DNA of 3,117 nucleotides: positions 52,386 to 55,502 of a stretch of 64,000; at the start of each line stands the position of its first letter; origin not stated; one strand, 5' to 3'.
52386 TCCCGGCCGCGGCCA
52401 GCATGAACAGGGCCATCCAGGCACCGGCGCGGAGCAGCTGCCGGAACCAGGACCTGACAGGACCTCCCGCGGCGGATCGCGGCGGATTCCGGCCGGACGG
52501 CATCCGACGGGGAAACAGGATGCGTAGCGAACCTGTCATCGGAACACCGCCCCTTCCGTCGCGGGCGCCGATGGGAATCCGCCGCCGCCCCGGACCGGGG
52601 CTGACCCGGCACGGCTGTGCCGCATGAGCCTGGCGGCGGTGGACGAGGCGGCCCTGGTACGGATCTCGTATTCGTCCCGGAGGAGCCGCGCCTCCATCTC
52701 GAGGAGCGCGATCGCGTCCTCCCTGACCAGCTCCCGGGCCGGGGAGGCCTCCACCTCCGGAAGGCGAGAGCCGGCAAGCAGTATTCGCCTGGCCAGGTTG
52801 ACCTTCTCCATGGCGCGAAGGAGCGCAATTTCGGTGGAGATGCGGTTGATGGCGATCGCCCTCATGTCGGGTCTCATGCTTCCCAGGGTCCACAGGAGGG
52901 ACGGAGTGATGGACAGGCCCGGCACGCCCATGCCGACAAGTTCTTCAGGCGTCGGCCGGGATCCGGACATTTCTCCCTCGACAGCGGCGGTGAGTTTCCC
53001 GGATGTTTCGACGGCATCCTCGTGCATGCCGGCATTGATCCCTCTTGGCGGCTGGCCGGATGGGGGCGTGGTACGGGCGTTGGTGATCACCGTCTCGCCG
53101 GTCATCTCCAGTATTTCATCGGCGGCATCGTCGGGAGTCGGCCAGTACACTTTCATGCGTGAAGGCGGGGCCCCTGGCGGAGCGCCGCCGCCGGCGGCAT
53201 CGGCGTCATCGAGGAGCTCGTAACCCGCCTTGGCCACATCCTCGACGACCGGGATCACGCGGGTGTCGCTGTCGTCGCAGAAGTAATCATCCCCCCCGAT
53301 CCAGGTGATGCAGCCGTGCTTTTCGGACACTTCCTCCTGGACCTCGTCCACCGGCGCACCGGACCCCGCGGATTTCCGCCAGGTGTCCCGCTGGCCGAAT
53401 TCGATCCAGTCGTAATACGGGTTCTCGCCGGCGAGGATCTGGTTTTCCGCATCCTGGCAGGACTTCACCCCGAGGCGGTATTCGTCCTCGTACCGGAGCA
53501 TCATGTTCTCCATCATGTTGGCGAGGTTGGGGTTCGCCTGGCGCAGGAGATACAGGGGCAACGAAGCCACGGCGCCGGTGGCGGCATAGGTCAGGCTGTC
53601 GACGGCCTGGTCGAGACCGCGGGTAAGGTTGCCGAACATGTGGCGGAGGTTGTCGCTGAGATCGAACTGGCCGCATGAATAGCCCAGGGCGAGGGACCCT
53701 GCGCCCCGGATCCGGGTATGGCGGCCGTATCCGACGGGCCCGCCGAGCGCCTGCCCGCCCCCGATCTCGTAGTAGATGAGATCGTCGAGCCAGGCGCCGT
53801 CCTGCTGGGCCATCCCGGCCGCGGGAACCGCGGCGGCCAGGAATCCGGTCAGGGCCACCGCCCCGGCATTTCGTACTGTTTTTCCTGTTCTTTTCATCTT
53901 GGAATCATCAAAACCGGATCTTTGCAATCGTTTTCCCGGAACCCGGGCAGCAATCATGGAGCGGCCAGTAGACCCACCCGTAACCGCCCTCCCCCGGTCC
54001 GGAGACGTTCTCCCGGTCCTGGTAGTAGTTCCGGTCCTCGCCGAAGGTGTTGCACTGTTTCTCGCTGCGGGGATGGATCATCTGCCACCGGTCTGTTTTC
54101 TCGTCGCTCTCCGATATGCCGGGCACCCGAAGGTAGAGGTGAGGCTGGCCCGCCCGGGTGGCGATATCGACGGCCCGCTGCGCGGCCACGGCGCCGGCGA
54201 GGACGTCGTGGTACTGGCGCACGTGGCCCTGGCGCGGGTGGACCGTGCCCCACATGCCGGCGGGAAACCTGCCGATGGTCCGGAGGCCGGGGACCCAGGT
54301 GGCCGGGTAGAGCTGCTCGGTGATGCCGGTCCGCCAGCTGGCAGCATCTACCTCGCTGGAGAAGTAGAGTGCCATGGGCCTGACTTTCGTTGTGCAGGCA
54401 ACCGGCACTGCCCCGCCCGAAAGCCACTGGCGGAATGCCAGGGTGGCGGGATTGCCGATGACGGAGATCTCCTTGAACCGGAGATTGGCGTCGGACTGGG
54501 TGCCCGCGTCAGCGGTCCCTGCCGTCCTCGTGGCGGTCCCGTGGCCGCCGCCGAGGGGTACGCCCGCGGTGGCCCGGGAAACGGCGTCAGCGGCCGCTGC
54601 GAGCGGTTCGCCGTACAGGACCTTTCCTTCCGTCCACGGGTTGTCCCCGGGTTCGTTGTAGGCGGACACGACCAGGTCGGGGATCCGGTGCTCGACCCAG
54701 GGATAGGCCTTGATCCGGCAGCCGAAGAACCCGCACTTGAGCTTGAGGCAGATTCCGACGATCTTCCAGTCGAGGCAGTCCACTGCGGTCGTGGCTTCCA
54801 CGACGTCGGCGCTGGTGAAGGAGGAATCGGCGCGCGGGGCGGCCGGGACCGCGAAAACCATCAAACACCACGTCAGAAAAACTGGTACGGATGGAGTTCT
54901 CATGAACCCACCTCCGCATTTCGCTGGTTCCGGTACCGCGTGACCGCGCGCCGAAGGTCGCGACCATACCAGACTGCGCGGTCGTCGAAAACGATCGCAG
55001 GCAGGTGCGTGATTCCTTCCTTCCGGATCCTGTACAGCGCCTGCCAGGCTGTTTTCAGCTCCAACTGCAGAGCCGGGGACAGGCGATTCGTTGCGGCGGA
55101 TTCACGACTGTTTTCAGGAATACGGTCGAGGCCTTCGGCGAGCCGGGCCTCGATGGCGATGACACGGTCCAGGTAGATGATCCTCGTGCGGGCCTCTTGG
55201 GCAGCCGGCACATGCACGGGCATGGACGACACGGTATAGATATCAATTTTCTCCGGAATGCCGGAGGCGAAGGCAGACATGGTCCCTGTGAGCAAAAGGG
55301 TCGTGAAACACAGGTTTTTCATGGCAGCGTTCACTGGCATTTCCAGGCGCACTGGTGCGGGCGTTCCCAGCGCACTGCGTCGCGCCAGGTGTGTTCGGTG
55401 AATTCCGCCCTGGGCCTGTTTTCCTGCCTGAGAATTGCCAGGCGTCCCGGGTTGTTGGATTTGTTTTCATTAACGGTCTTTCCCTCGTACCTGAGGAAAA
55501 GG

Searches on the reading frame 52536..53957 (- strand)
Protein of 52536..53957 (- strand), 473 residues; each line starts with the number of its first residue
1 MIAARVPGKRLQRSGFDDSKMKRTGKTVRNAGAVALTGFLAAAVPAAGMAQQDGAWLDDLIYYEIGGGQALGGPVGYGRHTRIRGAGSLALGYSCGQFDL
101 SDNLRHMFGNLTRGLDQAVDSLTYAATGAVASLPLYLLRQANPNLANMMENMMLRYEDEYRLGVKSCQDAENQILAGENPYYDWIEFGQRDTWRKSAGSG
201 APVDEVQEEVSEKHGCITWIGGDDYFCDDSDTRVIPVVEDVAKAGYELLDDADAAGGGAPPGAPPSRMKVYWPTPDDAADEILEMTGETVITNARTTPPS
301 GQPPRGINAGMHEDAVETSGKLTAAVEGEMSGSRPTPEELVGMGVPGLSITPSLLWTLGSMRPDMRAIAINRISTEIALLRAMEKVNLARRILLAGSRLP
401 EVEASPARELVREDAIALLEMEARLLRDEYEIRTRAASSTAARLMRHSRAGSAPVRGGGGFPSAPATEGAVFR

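Call 23: search_protein_families(library=ncbifam, proteins=[window:52536-53957:-], max_evalue=0.001)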
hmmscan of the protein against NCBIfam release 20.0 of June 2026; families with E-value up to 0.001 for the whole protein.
window:52536-53957:- (473 aa): 1 family
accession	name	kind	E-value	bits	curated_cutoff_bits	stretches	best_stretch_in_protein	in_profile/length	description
TIGR03755.1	conj_TIGR03755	equivalog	4.6e-62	210.2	270.45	1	58-450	1-394/419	integrating conjugative element protein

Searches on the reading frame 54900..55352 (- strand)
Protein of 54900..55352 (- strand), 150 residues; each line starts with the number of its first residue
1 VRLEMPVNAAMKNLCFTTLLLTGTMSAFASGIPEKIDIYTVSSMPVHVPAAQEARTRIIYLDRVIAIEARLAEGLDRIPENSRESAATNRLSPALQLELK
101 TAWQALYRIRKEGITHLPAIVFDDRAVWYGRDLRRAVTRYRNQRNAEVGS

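Call 23: search_protein_families(library=ncbifam, proteins=[window:54900-55352:-], max_evalue=0.001)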
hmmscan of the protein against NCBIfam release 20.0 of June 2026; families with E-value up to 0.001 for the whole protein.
window:54900-55352:- (150 aa): 1 family
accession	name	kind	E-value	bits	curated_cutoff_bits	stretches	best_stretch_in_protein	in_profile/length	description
TIGR03757.1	conj_TIGR03757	hypoth_equivalog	1.4e-15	57.5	73.2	1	35-143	3-112/113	TIGR03757 family integrating conjugative element protein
